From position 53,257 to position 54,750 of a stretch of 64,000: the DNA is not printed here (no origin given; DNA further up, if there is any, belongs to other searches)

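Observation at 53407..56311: GDP-heptose pathway genes coupled to a ColD/E1-type His-variant DegT enzyme: predicted 3,6-dideoxy- or 3-deoxy-heptose branch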

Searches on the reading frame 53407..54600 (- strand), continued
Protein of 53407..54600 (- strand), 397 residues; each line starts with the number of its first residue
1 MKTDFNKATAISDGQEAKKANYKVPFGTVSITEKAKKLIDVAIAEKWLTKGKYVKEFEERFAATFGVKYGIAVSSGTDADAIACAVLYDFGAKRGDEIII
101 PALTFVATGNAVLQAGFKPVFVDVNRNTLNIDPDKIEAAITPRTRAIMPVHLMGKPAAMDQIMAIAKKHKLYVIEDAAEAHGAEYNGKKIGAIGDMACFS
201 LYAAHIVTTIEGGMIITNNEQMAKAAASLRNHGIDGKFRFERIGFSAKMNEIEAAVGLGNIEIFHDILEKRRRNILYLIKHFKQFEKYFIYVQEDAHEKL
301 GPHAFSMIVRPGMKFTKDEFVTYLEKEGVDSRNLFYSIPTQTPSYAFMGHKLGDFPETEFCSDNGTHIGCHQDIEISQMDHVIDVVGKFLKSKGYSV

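Call 18: find_related_loci(query=window:53407-54600:-, collection=genome_contigs, flank=10000)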
Query window:53407-54600:- (397 aa) in genome_contigs; peptide patterns used: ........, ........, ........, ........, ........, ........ (x = any residue, [..] = any of these).
221 stretches matched a pattern; 120 encode a relative of the query (tblastn E <= 1e-3); the best 80 are kept; 80 distinct loci.
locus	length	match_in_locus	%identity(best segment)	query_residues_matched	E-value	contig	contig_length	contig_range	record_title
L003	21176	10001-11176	90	4-395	0e+0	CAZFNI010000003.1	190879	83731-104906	MAG TPA_asm: uncultured Planctomycetales bacterium isolate SRP342105_co1_465 genome assembly, contig: NODE_73_length_190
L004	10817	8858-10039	89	4-397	0e+0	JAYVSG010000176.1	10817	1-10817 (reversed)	MAG: Candidatus Omnitrophota bacterium isolate GL74_DN_concoct_188_sub GL74_DN_concoct_188_sub_175, whole genome shotgun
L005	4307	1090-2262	86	3-393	0e+0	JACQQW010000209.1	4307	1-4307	MAG: Candidatus Omnitrophota bacterium isolate NC_groundwater_1343_Ag_S-0.2um_51_20 S_p2_S4_coassembly_k141_2966005, who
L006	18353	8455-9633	86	5-397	0e+0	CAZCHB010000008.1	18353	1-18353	MAG TPA_asm: uncultured Planctomycetales bacterium isolate SRP342105_co1_318 genome assembly, contig: NODE_4079_length_1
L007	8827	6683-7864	85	2-395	0e+0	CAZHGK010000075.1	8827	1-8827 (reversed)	MAG TPA_asm: uncultured Planctomycetales bacterium isolate SRP278252_co2_12 genome assembly, contig: NODE_16812_length_8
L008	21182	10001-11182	84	4-397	0e+0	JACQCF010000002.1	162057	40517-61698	MAG: Candidatus Omnitrophota bacterium isolate NC_groundwater_961_Pr1_S-0.2um_46_24 Montesol18-Sp2_coassembly_scaffold_6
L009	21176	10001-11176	84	4-395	0e+0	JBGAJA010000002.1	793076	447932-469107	MAG: Candidatus Omnitrophota bacterium isolate MAG_AAO_H125.54 AAOH125-54_opera_contig_17, whole genome shotgun sequence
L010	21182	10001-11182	84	4-397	0e+0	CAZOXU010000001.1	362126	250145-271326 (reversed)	MAG TPA_asm: uncultured Planctomycetales bacterium isolate SRP278252_co2_25 genome assembly, contig: NODE_15_length_3621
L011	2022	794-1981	82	2-397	0e+0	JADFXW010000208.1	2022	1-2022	MAG: Candidatus Omnitrophota bacterium isolate nDJH2bin13 nDJH2_bin13_NODE_208_length_2022_cov_1.827968, whole genome sh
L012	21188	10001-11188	81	1-396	0e+0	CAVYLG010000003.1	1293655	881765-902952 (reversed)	MAG: Candidatus Omnitrophota bacterium isolate MFD01476.bin.2.120 genome assembly, contig: contig_16581, whole genome sh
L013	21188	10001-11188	78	2-397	0e+0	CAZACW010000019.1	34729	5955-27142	MAG TPA_asm: uncultured Planctomycetales bacterium isolate SRP273308_co1_408 genome assembly, contig: NODE_1166_length_3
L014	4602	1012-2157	79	11-392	0e+0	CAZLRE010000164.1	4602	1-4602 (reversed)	MAG TPA_asm: uncultured Planctomycetales bacterium isolate binchicken_co16_163 genome assembly, contig: NODE_31119_lengt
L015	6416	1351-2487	75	19-397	0e+0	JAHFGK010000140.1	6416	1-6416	MAG: Candidatus Omnitrophota bacterium isolate nzgw313 NODE_22127_length_6417_cov_3.218234, whole genome shotgun sequenc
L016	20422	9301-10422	76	18-391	0e+0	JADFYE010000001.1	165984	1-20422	MAG: Candidatus Omnitrophota bacterium isolate nDJH6bin14 nDJH6_bin14_NODE_1_length_165984_cov_7.333124, whole genome sh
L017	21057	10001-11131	74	17-393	0e+0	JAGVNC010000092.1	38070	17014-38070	MAG: Candidatus Omnitrophota bacterium isolate DeMMO3_17 c_000000039071, whole genome shotgun sequence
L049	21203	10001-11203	56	23-397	1e-151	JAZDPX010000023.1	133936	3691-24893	MAG: Candidatus Omnitrophota bacterium isolate MEGAHIT-group-0.9 k141_5727445, whole genome shotgun sequence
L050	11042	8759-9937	56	23-390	1e-149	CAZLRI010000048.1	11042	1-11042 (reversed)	MAG TPA_asm: uncultured Pseudobdellovibrionaceae bacterium isolate SRP118108_co3_155 genome assembly, contig: NODE_4752_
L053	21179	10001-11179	55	23-391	3e-148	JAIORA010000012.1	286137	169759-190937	MAG: Anaerohalosphaeraceae bacterium isolate SMBSF06 20071_Bin_3_contigs_1_c_000000000006, whole genome shotgun sequence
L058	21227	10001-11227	52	9-391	2e-145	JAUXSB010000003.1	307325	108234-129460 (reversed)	MAG: Candidatus Omnitrophota bacterium isolate C12_metabat.bin.33_sub C12_k141_645004, whole genome shotgun sequence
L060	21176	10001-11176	55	23-390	7e-144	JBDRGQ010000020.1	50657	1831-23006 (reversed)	MAG: bacterium isolate MEGAHIT-group-1.445 k141_12052769, whole genome shotgun sequence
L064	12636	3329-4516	53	23-392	4e-140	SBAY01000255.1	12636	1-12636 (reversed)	MAG: Nitrospira sp. isolate Bin_21_1 Hy_contig25347, whole genome shotgun sequence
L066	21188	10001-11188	54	21-392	1e-135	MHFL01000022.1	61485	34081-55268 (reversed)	MAG: Omnitrophica bacterium RIFCSPLOWO2_01_FULL_45_10 rifcsplowo2_01_scaffold_2332, whole genome shotgun sequence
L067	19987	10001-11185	55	23-392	9e-132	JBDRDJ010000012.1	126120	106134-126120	MAG: Candidatus Omnitrophota bacterium isolate MEGAHIT-group-1.241 k141_9928524, whole genome shotgun sequence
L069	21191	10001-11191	55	19-391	4e-147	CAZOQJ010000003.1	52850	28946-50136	MAG TPA_asm: uncultured Pirellulales bacterium isolate binchicken_co196_100 genome assembly, contig: NODE_617_length_528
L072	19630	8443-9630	54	19-390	4e-144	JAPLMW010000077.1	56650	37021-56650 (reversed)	MAG: Phycisphaerae bacterium isolate LacPavin_0920_SED3_MAG_44_51 LacPavin_0920_SED3_scaffold_12264, whole genome shotgu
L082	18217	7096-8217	47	23-394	1e-113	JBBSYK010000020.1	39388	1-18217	MAG: Nanoarchaeota archaeon isolate H32-bin099_1 H32_bin099_1_000000000020, whole genome shotgun sequence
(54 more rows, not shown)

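Call 38: search_solved_structures(query=P0215, max_evalue=1e-40, show_alignments=1)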
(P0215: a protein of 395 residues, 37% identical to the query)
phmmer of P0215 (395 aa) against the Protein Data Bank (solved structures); distinct sequences matched with E-value up to 1e-40: 14.
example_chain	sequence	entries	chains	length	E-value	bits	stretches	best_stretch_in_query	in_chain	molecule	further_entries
3bcx_A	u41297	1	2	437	1.1e-77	264.8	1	10-390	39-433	CDP-6-deoxy-L-threo-D-glycero-4-hexulose-3-dehydrase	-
2gms_A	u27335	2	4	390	6e-77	262.5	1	19-376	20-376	Putative pyridoxamine 5-phosphate-dependent dehydrase, Wbdk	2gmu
3bb8_A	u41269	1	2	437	2.1e-76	260.7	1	10-390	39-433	CDP-4-keto-6-deoxy-D-glucose-3-dehydrase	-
3b8x_A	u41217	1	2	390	5.7e-76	259.3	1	19-376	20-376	Pyridoxamine 5-phosphate-dependent dehydrase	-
2r0t_A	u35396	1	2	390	1.1e-75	258.4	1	19-376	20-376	Pyridoxamine 5-phosphate-dependent dehydrase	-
3gr9_A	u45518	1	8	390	2.9e-75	257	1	19-376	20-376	ColD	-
3bn1_A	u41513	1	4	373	5.4e-50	173.8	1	8-336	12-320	Perosamine synthetase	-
3dr7_A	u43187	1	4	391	6.5e-50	173.5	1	8-336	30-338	Putative perosamine synthetase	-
3dr4_A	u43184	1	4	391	8.9e-50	173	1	8-336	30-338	Putative perosamine synthetase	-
7b0m_AAA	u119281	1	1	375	1.1e-48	169.5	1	29-367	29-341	Sugar aminotransferase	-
9wvy_A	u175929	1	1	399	1.2e-43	152.9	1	11-288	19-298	Putative NDP-4-keto-6-deoxyglucose-3-dehydratase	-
7b0d_A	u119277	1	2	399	2.7e-42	148.4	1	15-314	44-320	Glutamine--scyllo-inositol transaminase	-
2c7t_A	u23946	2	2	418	4.2e-42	147.8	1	35-309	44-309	GLUTAMINE-2-DEOXY-SCYLLO-INOSOSE AMINOTRANSFERASE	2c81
5w71_A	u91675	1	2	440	4.9e-42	147.6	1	35-309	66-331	L-glutamine:2-deoxy-scyllo-inosose aminotransferase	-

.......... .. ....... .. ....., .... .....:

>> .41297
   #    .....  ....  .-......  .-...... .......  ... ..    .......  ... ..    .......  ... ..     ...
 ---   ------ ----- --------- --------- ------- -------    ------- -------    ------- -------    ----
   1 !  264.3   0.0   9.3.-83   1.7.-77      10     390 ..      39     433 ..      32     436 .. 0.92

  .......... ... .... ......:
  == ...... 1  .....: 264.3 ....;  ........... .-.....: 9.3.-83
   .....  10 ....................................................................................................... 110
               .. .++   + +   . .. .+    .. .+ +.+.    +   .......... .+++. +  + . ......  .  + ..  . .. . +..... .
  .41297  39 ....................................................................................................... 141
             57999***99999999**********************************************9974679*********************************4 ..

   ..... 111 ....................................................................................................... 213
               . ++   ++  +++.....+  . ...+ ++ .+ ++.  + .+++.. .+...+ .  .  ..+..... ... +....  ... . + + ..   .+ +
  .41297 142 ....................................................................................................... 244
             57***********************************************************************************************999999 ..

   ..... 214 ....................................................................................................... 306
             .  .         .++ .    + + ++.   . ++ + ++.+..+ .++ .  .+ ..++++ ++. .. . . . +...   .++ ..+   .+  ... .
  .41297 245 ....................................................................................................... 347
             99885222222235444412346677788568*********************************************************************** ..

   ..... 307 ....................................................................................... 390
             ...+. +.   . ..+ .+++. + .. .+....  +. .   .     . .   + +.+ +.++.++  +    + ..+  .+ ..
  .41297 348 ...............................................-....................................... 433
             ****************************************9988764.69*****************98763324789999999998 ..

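Call 39: search_solved_structures(query=P0162, max_evalue=1e-40, show_alignments=1)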
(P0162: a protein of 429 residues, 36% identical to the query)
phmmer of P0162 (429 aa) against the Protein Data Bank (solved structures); distinct sequences matched with E-value up to 1e-40: 16.
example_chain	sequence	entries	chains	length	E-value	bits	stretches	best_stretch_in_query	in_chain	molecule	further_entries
3bcx_A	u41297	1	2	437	1.7e-74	254.5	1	31-426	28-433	CDP-6-deoxy-L-threo-D-glycero-4-hexulose-3-dehydrase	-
3bb8_A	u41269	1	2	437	3.1e-73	250.4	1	31-426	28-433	CDP-4-keto-6-deoxy-D-glucose-3-dehydrase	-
9wvy_A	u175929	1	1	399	1.4e-65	225.1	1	39-419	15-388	Putative NDP-4-keto-6-deoxyglucose-3-dehydratase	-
3bn1_A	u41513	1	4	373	8.5e-59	202.8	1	40-423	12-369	Perosamine synthetase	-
3dr7_A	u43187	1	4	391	9.3e-59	202.7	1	39-423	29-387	Putative perosamine synthetase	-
3dr4_A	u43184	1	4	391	1.3e-58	202.3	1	39-423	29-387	Putative perosamine synthetase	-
7b0d_A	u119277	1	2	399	5.2e-54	187.1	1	62-425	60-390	Glutamine--scyllo-inositol transaminase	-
5u1z_A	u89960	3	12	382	6.1e-50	173.7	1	67-425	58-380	Putative aminotransferase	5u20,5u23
5u21_A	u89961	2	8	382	6.6e-50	173.6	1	67-425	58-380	Putative aminotransferase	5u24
2gms_A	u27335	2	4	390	9.8e-49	169.7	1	37-408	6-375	Putative pyridoxamine 5-phosphate-dependent dehydrase, Wbdk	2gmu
3frk_A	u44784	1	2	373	4.8e-48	167.4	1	68-424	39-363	QdtB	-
3b8x_A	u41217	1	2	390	9.2e-48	166.5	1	37-408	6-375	Pyridoxamine 5-phosphate-dependent dehydrase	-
2r0t_A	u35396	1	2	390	1.7e-47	165.6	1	37-408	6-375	Pyridoxamine 5-phosphate-dependent dehydrase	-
7b0m_AAA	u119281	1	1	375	2.5e-47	165.1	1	66-312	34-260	Sugar aminotransferase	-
3gr9_A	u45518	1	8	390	4.4e-47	164.3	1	37-408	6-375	ColD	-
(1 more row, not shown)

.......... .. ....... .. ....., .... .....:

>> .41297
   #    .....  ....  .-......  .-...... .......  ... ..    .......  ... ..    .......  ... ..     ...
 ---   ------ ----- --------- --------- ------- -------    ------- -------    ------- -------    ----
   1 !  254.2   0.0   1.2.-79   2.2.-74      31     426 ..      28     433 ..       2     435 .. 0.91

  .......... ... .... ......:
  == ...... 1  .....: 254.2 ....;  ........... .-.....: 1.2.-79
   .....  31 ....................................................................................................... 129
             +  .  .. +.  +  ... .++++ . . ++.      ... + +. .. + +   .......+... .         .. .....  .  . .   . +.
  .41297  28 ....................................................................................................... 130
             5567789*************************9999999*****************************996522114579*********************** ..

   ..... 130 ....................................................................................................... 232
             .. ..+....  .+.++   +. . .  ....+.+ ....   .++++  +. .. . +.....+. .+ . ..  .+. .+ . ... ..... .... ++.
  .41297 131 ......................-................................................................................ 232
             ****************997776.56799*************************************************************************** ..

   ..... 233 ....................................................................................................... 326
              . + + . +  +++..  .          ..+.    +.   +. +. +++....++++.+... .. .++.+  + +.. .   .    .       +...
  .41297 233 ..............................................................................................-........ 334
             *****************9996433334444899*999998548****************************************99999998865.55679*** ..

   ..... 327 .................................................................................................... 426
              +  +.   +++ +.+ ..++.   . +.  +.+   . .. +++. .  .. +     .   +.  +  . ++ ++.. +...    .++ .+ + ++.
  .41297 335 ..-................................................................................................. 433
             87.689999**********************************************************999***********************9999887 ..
